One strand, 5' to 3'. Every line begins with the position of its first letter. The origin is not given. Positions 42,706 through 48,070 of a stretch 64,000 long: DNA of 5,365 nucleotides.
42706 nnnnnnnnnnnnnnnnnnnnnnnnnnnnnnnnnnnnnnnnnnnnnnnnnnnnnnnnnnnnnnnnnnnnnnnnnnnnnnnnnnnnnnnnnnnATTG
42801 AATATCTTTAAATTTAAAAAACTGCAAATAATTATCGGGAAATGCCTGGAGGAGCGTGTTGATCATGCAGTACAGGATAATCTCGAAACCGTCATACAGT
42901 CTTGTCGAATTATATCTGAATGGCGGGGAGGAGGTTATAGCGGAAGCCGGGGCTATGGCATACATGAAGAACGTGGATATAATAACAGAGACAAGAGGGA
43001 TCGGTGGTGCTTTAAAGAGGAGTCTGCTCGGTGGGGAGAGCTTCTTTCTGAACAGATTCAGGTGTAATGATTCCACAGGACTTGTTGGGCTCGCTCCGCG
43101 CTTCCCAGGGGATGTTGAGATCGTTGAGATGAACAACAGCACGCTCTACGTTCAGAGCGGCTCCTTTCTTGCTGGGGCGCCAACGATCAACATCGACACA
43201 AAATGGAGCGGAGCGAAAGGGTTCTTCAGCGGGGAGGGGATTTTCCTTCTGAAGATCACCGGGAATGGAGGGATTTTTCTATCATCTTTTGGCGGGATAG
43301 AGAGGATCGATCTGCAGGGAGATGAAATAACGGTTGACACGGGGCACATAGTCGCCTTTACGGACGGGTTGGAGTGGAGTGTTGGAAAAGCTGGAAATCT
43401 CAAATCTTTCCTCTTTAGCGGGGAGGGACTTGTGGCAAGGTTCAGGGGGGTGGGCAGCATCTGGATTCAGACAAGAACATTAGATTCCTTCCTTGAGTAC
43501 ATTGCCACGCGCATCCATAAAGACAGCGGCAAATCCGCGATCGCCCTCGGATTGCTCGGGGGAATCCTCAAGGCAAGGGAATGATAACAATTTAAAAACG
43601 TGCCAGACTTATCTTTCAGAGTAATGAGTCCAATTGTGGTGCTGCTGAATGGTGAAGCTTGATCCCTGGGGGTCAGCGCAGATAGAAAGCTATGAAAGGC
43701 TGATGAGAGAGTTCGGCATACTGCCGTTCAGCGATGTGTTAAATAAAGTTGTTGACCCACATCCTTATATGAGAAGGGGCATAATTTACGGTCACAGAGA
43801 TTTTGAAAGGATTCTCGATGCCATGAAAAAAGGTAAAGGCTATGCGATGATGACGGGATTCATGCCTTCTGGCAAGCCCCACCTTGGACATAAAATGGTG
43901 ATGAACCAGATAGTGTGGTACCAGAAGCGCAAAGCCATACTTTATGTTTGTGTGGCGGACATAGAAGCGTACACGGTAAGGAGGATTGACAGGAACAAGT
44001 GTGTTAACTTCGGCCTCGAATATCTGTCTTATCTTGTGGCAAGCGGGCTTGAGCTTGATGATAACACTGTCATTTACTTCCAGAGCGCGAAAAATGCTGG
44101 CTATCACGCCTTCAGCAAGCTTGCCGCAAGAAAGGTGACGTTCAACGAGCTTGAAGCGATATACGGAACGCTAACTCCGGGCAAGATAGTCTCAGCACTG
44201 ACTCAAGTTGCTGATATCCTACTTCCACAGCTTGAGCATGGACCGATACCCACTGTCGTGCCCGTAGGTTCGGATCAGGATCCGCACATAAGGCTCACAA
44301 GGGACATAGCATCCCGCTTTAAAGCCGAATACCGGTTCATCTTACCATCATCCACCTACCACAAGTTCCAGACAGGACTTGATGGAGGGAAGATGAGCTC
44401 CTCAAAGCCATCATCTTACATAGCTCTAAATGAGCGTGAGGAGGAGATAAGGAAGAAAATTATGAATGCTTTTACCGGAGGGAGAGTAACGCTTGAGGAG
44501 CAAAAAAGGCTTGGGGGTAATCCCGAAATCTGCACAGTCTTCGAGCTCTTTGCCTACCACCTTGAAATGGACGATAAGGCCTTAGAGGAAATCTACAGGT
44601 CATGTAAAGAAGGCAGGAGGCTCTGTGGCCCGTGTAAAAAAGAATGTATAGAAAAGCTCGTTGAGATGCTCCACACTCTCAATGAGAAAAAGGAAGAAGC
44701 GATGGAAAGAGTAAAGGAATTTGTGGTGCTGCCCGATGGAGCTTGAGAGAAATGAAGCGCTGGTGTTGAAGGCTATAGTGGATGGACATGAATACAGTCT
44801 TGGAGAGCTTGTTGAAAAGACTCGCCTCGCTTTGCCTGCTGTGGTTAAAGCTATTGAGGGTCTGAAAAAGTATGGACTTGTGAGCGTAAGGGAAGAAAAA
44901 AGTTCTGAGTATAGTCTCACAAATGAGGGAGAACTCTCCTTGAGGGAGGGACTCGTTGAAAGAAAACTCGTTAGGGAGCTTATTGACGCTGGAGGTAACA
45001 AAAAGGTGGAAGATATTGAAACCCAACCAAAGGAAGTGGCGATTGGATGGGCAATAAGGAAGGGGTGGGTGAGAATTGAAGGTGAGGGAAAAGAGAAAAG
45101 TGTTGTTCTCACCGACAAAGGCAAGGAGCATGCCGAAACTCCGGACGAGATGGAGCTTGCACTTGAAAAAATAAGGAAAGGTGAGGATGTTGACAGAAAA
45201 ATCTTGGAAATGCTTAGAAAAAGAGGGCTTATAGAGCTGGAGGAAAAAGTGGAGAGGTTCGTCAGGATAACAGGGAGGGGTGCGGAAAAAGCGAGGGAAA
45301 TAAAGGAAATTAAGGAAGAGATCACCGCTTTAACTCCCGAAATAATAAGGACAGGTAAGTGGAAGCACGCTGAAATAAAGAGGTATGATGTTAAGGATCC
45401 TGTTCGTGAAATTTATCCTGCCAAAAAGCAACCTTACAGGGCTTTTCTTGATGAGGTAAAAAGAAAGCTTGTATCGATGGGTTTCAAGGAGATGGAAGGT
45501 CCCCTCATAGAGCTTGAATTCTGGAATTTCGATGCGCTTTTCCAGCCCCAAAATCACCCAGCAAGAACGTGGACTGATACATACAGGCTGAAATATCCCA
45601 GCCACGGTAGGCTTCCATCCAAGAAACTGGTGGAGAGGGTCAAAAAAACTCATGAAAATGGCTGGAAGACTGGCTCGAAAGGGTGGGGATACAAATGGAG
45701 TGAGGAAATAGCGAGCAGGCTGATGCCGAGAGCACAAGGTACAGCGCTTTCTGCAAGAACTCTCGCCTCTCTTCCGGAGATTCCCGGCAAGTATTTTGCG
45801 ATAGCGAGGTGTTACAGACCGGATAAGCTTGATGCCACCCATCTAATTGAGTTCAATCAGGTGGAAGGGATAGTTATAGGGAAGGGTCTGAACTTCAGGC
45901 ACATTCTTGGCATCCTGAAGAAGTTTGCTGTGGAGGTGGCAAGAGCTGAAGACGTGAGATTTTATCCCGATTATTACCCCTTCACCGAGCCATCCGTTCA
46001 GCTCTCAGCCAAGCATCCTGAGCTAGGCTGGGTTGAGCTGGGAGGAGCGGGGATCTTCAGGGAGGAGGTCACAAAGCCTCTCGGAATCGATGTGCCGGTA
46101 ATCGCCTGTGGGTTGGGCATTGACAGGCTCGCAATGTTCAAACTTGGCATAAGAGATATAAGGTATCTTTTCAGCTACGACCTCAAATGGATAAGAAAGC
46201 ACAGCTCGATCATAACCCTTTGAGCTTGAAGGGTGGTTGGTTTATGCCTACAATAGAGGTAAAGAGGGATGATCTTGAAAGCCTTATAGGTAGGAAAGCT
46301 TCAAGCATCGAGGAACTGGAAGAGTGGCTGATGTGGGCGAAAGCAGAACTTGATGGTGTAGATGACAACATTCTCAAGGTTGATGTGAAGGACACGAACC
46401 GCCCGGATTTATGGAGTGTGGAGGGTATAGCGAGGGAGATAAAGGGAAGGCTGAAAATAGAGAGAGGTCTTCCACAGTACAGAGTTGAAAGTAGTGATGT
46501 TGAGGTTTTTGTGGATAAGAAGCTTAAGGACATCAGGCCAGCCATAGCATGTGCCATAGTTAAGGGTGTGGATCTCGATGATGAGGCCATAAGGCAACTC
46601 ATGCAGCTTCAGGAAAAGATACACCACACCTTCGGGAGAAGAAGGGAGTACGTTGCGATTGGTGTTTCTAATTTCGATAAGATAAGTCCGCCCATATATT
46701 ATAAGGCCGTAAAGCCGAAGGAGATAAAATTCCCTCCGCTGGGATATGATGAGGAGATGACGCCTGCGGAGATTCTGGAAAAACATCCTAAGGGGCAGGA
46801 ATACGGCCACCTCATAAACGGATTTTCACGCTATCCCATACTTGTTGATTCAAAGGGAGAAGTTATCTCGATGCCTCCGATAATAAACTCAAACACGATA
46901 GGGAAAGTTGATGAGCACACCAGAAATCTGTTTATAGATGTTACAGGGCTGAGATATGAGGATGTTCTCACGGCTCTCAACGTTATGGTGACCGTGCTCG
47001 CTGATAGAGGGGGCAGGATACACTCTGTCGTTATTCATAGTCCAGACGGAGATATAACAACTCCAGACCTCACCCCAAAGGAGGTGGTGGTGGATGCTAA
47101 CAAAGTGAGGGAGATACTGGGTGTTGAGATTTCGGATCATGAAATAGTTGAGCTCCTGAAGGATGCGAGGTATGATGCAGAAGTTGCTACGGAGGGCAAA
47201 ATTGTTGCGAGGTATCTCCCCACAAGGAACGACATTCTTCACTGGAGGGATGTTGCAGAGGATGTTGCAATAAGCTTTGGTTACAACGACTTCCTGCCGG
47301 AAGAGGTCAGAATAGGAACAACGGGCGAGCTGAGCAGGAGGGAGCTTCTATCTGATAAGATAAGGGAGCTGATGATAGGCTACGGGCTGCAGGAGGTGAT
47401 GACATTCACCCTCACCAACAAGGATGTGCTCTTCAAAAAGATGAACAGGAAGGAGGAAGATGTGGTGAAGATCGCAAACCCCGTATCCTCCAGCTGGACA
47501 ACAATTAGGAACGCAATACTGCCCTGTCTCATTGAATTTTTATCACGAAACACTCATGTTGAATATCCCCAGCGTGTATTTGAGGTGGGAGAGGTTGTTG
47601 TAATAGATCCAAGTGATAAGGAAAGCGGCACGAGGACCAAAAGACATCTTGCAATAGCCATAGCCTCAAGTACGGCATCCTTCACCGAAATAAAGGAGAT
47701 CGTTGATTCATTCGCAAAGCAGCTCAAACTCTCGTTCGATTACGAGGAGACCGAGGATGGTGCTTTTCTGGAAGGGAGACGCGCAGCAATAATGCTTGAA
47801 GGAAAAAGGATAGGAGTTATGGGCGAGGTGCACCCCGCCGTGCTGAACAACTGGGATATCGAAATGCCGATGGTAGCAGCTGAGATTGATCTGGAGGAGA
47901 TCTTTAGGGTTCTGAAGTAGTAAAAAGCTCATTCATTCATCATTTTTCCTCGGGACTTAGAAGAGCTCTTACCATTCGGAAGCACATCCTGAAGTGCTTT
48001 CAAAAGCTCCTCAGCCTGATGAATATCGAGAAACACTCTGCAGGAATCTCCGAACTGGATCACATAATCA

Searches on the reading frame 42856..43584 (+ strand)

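Call 12: search_protein_families(library=pfam, proteins=[window:42856-43584:+], max_evalue=0.0001)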
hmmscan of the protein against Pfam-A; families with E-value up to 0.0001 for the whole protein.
window:42856-43584:+ (242 aa): 1 family
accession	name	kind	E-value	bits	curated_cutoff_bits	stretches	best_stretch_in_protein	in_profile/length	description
PF01987.23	AIM24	-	2.4e-65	220.5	25.7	1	6-207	1-205/205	Mitochondrial biogenesis AIM24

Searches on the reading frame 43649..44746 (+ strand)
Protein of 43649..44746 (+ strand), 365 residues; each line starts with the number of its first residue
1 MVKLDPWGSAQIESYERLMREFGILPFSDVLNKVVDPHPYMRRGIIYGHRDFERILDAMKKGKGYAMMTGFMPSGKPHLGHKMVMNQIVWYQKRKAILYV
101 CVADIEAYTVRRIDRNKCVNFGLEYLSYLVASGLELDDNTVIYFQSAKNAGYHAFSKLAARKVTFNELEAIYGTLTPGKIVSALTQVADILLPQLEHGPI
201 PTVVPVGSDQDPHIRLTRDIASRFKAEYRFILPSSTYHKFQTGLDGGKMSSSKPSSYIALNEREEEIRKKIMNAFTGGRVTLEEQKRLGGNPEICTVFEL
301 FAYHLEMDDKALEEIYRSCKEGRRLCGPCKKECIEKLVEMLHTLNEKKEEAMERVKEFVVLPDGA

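Call 12: search_protein_families(library=pfam, proteins=[window:43649-44746:+], max_evalue=0.0001)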
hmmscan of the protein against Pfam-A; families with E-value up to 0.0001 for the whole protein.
window:43649-44746:+ (365 aa): 1 family
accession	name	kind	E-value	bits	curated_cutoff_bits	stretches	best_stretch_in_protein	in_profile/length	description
PF00579.31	tRNA-synt_1b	-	5.5e-43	147.8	21.1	1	65-341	6-291/292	tRNA synthetases class I (W and Y)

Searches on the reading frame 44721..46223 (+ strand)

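Call 12: search_protein_families(library=pfam, proteins=[window:44721-46223:+], max_evalue=0.0001)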
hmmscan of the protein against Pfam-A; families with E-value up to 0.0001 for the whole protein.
window:44721-46223:+ (500 aa): 5 families
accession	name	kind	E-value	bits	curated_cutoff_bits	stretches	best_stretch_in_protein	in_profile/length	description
PF01409.25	tRNA-synt_2d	-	9.5e-82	274.6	19.8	1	222-493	2-245/246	tRNA synthetases class II core domain (F)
PF14947.12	HTH_45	-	9.7e-06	26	25.5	0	24-75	19-67/77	Winged helix-turn-helix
PF20008.5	DUF6429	-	1.3e-05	25.2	31.6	0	120-139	43-62/71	Domain of unknown function (DUF6429)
PF00152.25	tRNA-synt_2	-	2.1e-05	24.2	25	0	357-382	93-118/308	tRNA synthetases class II (D, K and N)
PF22665.2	DUF6293_C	-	9.3e-05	23.2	27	0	113-139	73-99/101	DUF6293 C-terminal winged helix domain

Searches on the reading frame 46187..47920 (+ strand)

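Call 12: search_protein_families(library=pfam, proteins=[window:46187-47920:+], max_evalue=0.0001)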
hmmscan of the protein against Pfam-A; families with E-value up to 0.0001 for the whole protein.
window:46187-47920:+ (577 aa): 3 families
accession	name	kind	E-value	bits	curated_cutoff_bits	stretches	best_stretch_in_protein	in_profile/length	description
PF17759.6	tRNA_synthFbeta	-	1.4e-47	162.3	22.4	1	378-569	11-214/214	Phenylalanyl tRNA synthetase beta chain CLM domain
PF03484.21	B5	-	2.5e-13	50.5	28.6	1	301-366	2-67/67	tRNA synthetase B5 domain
PF18262.7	PhetRS_B1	-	1.2e-07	32.3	26.8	0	20-86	1-78/83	Phe-tRNA synthetase beta subunit B1 domain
